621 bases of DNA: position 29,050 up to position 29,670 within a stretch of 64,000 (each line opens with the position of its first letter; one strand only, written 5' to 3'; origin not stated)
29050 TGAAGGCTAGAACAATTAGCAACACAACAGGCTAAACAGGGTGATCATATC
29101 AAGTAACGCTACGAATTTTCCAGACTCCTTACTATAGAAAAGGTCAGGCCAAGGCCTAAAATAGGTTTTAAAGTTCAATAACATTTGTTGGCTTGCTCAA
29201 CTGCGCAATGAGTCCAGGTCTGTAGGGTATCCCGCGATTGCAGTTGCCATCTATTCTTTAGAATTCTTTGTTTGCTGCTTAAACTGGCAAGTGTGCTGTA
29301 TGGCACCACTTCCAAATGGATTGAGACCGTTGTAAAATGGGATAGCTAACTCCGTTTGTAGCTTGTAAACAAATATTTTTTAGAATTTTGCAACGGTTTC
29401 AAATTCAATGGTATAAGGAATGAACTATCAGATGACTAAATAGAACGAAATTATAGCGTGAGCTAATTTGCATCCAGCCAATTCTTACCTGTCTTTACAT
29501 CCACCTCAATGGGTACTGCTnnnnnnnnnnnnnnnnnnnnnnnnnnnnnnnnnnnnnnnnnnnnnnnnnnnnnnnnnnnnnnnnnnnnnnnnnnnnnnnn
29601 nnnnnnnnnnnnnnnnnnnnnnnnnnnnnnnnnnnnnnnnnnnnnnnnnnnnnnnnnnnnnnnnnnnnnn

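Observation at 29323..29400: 78-bp MITE-like derivative of the IS6-family element (copy M1)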

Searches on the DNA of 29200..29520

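Call 47: search_rna_families(source=window, start=29200, end=29520, threshold=evalue, max_evalue=10)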
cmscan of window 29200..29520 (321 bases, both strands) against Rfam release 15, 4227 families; matches with E-value up to 10: 2.
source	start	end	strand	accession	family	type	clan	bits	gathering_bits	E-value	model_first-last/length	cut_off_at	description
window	29345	29423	+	RF03004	Lacto-phage-1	Gene; sRNA;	-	18.2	50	0.36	1-81/81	no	Lacto-phage-1 RNA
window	29324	29398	+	RF03396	mir-2814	Gene; miRNA;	-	16.8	90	1.5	1-87/87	no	mir-2814 microRNA precursor family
